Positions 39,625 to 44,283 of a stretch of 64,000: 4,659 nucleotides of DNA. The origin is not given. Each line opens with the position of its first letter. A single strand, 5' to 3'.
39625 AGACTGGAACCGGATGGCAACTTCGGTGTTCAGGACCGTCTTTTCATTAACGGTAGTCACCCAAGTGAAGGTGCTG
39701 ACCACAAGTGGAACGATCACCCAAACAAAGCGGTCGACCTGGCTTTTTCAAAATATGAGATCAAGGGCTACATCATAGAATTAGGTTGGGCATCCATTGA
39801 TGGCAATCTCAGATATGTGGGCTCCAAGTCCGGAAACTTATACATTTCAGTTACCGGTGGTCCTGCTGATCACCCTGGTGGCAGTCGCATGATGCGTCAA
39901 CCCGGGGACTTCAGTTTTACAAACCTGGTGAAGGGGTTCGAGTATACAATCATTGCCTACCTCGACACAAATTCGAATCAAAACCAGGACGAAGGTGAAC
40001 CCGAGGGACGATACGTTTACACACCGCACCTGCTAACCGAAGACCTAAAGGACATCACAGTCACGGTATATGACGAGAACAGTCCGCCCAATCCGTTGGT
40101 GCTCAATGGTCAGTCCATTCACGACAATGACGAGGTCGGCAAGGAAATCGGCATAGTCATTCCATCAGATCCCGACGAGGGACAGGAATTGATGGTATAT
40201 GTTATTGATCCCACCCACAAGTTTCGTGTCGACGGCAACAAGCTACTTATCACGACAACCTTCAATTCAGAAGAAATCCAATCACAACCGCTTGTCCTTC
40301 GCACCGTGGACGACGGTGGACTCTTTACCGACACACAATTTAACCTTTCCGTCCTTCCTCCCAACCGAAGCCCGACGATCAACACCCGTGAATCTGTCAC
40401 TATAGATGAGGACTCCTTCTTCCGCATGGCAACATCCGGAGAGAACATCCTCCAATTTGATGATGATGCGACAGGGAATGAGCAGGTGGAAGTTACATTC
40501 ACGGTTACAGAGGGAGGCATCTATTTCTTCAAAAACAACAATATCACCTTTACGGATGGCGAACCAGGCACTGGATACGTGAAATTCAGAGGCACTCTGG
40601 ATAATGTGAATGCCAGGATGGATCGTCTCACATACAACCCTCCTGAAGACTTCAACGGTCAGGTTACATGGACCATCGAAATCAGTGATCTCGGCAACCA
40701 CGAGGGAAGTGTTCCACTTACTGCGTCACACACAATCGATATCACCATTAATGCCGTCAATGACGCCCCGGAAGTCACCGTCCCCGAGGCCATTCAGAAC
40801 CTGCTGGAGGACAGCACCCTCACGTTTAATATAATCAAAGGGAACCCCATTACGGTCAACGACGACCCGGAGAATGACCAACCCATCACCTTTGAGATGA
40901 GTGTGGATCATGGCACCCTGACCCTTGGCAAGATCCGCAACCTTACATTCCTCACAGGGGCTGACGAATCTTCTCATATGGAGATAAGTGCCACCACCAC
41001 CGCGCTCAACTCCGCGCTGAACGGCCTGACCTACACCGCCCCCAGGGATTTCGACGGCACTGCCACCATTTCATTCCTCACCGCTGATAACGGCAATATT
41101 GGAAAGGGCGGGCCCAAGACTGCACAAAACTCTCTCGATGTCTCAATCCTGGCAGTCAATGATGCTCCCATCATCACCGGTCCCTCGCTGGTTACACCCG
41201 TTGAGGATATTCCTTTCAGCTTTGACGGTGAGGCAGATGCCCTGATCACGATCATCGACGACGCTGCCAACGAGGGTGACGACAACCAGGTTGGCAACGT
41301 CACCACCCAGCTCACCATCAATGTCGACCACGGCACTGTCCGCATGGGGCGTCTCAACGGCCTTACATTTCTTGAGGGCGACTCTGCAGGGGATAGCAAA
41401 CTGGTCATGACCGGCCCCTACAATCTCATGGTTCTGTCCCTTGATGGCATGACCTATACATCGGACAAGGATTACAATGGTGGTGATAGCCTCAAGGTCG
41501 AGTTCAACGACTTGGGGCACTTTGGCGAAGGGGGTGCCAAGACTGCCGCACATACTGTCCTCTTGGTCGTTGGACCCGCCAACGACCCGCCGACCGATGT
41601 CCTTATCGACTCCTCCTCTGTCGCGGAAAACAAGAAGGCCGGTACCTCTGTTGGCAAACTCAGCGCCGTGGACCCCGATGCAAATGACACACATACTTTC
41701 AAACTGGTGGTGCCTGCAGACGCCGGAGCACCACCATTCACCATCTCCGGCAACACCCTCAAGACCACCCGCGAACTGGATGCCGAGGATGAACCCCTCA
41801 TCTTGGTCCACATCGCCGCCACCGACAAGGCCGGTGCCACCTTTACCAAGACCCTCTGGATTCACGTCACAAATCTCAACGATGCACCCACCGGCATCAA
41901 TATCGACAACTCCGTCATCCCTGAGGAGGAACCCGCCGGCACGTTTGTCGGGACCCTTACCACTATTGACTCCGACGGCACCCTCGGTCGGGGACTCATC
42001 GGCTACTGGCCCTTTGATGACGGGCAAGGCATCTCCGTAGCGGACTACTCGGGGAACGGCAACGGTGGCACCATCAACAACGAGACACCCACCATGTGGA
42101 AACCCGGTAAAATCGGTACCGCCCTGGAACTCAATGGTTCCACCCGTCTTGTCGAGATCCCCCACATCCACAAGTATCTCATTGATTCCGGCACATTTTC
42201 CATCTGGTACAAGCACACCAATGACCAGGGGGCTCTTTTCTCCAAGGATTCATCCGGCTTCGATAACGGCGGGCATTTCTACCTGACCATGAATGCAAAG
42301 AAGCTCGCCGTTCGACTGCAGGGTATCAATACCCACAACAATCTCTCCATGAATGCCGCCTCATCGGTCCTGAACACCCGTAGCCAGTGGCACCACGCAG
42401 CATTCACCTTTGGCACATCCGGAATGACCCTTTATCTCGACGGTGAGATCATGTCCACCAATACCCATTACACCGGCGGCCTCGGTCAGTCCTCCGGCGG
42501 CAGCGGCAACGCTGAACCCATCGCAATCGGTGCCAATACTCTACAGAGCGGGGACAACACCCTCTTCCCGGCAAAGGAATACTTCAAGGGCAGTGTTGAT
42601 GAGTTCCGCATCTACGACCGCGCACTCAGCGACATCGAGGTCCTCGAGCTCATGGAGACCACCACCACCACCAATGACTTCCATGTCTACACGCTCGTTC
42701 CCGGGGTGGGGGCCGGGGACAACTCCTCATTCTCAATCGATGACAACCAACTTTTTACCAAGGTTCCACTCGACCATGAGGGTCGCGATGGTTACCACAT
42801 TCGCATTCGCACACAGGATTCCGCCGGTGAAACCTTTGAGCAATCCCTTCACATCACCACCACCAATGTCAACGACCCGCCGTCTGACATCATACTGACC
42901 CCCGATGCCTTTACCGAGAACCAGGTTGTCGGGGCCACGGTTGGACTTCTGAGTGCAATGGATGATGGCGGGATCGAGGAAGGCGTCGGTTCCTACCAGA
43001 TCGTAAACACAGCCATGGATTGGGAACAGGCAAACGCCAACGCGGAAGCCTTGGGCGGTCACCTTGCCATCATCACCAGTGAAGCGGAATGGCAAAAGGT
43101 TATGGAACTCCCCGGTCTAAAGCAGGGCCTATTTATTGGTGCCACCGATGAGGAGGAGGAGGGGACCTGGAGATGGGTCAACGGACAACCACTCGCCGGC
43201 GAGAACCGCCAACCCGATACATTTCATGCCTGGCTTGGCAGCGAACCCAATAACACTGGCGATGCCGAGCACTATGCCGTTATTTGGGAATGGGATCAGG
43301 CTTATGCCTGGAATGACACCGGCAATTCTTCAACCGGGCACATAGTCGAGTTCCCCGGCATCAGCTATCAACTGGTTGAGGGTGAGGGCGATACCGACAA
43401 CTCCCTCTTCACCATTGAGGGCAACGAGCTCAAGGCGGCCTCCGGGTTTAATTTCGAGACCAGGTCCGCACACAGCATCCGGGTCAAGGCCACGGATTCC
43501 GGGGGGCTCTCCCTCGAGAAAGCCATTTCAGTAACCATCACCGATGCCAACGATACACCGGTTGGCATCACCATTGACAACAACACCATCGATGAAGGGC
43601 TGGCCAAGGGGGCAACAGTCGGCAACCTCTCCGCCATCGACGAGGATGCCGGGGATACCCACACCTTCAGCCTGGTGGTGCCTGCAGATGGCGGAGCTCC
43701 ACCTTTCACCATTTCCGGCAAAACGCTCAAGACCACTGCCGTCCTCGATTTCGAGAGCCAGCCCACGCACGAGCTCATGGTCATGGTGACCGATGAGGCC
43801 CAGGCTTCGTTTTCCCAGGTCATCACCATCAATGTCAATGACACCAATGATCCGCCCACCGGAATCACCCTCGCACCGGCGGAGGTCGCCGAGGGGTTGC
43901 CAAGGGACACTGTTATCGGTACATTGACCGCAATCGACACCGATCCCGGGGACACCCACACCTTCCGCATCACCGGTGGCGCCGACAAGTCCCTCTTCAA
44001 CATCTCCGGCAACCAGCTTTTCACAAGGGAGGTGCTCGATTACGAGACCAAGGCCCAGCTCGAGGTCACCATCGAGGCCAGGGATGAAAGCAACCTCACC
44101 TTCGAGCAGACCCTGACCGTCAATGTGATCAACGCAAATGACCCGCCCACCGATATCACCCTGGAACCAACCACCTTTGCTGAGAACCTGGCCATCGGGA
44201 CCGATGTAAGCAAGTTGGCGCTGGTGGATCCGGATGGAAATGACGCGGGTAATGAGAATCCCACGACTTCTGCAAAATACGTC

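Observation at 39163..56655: Uninterrupted 17.5-kb ORF encoding a 5,830-aa mosaic of eukaryote-like adhesion domains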

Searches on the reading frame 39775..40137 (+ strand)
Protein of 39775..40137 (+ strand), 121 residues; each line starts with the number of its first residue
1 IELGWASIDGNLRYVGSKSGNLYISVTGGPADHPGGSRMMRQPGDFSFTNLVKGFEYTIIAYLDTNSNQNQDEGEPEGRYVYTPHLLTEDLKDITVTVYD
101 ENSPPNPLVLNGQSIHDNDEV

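Call 18: search_protein_families(library=pfam, proteins=[window:39775-40137:+], max_evalue=1)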
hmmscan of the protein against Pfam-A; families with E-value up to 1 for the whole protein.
seq(121 aa): 1 family
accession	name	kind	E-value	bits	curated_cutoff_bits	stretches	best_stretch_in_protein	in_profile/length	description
PF07808.18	RED_N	-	0.13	12.3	22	1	44-77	80-113/234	RED-like protein N-terminal region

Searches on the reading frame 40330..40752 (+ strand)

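Call 18: search_protein_families(library=pfam, proteins=[window:40330-40752:+], max_evalue=1)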
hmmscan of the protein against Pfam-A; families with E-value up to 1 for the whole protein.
seq(141 aa): 3 families
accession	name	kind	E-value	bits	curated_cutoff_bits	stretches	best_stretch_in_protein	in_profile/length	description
PF17892.7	Cadherin_5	-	8.9e-06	25.9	26.5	1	98-136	61-97/98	Cadherin-like domain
PF17963.7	Big_9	-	2.1e-05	25.7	23.6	1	56-122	10-78/89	Bacterial Ig domain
PF04688.18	Holin_SPP1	-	0.081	13.5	27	1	34-73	23-61/74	SPP1 phage holin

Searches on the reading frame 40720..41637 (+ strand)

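Call 18: search_protein_families(library=pfam, proteins=[window:40720-41637:+], max_evalue=1)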
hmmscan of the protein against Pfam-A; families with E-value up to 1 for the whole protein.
seq(306 aa): 3 families
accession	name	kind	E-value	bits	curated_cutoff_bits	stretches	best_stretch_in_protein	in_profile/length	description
PF17803.7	Cadherin_4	-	1.8e-09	38.4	25.1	2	5-71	2-65/71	Bacterial cadherin-like domain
PF17963.7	Big_9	-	0.00055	21.2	23.6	0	218-264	24-76/89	Bacterial Ig domain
PF17892.7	Cadherin_5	-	0.0012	19.1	26.5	0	46-141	1-97/98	Cadherin-like domain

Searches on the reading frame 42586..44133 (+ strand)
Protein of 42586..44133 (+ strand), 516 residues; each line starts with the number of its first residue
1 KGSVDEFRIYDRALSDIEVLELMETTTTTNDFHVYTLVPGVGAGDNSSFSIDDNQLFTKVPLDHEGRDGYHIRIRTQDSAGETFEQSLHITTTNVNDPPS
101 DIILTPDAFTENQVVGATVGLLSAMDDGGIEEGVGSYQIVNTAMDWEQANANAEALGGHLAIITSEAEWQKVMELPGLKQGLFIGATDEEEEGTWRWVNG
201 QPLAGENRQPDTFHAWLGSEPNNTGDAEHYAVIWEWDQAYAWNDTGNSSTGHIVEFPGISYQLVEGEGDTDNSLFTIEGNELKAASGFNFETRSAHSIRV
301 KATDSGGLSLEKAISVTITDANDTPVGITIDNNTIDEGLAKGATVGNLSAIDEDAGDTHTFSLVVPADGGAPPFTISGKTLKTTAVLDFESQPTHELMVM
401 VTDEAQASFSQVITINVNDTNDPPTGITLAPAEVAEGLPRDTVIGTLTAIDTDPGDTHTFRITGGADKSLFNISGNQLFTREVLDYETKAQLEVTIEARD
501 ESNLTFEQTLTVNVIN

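Call 57: predict_structure(alignment_id=A2)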
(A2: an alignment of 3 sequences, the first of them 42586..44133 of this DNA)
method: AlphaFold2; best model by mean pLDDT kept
length: 516 residues; sequences in the alignment: 3
mean_pLDDT: 64.9   pTM: 0.34
mean pLDDT of the five models: 64.9, 63.8, 63.1, 62.2, 49.2
residues with pLDDT >= 90: 61; 70-90: 206; 50-70: 90; < 50: 159
segments of 3 or more residues with pLDDT < 50: 1-13, 94-98, 127-150, 152-258, 305-307, 367-369
pLDDT, mean of each block of 10 residues (from residue 1): 38 57 59 76 72 80 63 81 77 52 72 68 53 34 42 40 40 38 32 33 24 27 30 27 23 38 72 81 73 75 64 78 74 83 89 68 68 87 87 87 82 83 80 84 91 74 92 93 82 91 83 87
secondary structure, 60 per line:
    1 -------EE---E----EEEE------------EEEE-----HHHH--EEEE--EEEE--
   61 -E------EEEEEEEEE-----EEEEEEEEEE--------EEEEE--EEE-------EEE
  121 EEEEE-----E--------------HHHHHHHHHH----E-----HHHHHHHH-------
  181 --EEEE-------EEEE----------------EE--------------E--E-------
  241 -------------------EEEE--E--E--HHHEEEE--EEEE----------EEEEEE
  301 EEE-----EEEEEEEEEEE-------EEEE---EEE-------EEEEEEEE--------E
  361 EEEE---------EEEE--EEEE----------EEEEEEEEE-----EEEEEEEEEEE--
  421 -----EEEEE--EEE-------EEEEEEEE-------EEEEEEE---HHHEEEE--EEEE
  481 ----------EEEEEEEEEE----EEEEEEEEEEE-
elements in order: E18-21 E34-37 H43-46 E49-52 E55-58 E69-77 E83-92 E101-105 E108-110 E118-125 H146-155 H166-173 E183-186 E194-197 E260-263 E275-278 E281-284 E295-303 E309-319 E327-330 E334-336 E344-351 E360-364 E374-377 E380-383 E394-402 E408-418 E426-430 E433-435 E443-450 E458-464 E471-474 E477-480 E491-500 E505-515
